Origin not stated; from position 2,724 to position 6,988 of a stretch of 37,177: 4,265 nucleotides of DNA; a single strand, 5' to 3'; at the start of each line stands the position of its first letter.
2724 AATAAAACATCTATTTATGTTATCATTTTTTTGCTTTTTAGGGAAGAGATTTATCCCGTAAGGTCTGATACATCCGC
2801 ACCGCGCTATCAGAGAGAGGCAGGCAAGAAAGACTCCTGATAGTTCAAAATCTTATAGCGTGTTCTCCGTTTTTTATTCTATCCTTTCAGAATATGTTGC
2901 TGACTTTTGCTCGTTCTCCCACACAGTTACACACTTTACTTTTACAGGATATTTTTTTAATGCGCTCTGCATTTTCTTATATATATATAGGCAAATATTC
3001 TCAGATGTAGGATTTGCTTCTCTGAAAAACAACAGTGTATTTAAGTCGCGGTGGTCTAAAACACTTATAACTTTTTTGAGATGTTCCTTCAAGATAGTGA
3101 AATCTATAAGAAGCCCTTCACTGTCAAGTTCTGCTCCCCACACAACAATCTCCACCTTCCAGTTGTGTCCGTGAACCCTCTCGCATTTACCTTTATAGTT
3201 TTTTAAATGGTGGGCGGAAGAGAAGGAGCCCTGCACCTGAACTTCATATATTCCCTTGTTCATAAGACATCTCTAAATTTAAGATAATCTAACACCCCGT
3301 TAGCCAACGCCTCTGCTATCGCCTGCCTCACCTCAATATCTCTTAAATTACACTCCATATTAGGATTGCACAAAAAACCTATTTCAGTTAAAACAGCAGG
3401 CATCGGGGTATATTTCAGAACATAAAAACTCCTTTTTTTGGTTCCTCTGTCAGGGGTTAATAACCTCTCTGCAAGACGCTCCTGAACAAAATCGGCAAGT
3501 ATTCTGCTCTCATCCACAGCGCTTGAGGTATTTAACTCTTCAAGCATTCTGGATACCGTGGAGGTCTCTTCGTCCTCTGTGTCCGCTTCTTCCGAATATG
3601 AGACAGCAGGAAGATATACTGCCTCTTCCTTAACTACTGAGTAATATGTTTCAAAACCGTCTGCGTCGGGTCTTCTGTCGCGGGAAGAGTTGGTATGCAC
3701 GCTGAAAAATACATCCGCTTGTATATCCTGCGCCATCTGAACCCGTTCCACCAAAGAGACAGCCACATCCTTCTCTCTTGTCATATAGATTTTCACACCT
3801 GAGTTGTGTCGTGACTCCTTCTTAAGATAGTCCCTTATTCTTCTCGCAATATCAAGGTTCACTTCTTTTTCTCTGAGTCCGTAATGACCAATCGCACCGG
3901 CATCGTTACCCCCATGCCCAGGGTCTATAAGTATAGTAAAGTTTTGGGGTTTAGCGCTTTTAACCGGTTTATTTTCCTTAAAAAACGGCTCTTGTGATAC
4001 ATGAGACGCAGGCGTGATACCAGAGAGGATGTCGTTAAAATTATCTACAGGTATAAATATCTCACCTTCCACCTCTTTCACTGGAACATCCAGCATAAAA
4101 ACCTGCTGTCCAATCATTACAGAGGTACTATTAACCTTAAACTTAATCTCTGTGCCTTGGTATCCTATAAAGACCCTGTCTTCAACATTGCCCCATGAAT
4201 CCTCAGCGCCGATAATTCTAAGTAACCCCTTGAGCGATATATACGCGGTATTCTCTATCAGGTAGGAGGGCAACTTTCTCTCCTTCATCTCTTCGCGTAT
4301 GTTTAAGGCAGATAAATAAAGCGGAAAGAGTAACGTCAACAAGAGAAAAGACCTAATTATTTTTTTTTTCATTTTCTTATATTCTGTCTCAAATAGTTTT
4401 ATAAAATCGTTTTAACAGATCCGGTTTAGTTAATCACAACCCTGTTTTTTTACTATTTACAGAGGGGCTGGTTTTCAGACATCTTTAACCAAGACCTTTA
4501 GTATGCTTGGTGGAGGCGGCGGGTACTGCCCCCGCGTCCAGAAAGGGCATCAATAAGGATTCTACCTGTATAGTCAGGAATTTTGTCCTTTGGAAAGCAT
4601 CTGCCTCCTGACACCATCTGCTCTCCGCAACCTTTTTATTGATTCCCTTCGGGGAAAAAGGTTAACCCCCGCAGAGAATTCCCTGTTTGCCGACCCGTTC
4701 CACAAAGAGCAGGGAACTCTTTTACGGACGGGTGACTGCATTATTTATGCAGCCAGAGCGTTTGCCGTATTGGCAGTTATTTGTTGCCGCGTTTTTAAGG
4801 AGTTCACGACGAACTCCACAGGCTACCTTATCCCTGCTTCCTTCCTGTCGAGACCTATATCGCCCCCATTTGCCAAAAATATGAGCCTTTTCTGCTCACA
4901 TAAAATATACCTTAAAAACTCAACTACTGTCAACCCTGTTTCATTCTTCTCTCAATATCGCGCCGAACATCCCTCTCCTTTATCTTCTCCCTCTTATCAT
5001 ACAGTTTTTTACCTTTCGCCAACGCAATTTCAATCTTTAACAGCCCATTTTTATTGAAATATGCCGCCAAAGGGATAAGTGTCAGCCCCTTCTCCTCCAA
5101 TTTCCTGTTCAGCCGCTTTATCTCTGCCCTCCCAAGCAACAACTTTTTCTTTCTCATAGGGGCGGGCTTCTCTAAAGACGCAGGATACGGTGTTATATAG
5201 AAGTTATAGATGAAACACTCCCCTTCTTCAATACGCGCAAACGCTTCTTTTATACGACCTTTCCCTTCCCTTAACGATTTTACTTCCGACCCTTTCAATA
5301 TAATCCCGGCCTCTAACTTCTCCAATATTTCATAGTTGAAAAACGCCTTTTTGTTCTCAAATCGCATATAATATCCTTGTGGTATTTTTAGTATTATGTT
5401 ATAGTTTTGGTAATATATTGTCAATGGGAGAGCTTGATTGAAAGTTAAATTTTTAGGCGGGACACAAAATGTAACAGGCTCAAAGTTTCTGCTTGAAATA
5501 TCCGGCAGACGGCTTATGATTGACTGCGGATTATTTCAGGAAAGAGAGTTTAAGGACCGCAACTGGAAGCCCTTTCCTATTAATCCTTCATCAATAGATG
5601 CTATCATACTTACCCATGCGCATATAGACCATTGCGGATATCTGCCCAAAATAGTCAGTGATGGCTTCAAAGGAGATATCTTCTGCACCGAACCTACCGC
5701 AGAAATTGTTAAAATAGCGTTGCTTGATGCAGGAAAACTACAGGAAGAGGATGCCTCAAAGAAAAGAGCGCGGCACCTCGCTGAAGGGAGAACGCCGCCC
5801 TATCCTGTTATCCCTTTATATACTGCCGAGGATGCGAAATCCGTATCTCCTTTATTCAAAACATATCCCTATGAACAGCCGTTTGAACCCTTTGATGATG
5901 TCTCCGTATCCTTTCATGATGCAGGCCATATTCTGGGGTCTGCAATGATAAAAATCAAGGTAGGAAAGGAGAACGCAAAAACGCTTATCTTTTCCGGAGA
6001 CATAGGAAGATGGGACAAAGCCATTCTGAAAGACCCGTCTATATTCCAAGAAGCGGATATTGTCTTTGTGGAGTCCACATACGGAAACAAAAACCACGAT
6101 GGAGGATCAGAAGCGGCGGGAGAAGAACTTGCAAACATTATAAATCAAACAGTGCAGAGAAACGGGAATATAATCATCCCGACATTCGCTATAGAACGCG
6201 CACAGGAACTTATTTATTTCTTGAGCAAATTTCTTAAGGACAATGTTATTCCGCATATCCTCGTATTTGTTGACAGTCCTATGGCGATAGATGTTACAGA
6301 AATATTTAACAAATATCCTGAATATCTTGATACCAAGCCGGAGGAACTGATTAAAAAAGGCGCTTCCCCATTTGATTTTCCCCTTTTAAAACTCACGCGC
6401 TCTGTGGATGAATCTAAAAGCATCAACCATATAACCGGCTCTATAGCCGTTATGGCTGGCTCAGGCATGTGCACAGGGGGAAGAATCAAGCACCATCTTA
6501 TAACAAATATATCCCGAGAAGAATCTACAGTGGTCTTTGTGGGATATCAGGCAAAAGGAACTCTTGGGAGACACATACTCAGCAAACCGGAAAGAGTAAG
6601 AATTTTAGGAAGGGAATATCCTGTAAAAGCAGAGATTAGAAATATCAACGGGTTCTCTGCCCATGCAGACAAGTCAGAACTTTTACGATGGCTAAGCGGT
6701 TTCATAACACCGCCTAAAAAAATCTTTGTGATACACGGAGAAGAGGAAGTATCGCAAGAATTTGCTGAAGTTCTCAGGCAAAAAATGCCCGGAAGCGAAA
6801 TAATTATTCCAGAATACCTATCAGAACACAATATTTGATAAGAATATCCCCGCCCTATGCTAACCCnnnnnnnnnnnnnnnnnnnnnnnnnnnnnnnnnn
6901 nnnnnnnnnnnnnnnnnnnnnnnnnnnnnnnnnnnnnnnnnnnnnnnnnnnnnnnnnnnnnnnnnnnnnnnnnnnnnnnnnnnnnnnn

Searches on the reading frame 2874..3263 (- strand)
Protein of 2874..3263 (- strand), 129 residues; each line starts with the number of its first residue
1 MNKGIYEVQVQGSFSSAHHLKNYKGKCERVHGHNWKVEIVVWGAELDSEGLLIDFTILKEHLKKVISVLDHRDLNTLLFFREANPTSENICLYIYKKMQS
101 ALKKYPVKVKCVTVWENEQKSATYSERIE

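Call 16: search_protein_families(library=pfam, proteins=[window:2874-3263:-], max_evalue=0.001)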
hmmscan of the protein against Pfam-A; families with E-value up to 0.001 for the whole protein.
window:2874-3263:- (129 aa): 1 family
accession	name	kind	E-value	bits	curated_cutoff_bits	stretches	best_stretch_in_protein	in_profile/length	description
PF01242.24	PTPS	-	2.6e-39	134.4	22.4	1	8-126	2-120/121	6-pyruvoyl tetrahydropterin synthase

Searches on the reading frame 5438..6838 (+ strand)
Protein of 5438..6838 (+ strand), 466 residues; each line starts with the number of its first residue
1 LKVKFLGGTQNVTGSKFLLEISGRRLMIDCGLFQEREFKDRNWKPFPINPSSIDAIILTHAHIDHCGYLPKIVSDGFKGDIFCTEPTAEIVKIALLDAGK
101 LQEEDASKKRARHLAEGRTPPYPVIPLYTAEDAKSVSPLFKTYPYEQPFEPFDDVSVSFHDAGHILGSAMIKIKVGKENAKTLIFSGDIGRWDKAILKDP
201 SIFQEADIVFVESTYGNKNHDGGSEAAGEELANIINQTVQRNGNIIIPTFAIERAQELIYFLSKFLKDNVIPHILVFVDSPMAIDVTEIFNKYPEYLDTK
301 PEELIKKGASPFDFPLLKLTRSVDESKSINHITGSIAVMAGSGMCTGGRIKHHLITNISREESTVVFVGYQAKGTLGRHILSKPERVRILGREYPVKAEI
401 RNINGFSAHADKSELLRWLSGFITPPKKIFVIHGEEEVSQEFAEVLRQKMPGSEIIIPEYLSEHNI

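Call 16: search_protein_families(library=pfam, proteins=[window:5438-6838:+], max_evalue=0.001)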
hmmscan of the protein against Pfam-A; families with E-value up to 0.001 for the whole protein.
window:5438-6838:+ (466 aa): 5 families
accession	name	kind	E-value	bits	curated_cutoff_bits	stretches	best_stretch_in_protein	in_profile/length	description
PF10996.14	Beta-Casp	-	2.2e-37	128.7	27.7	1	255-380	1-120/120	Beta-Casp domain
PF07521.17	RMMBL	-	1.3e-19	70.4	21.6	1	394-458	2-63/63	Zn-dependent metallo-hydrolase RNA specificity domain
PF16661.11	Lactamase_B_6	-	1.1e-10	41.7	27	1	18-196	1-169/193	Metallo-beta-lactamase superfamily domain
PF12706.13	Lactamase_B_2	-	2.2e-10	40.9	27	1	24-92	1-71/200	Beta-lactamase superfamily domain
PF00753.33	Lactamase_B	-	2.9e-09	37.6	22.7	1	17-75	9-66/196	Metallo-beta-lactamase superfamily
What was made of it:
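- Checked: Downstream: a convergent beta-CASP/RMMBL gene at 5438..6838 (+) (call 16).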
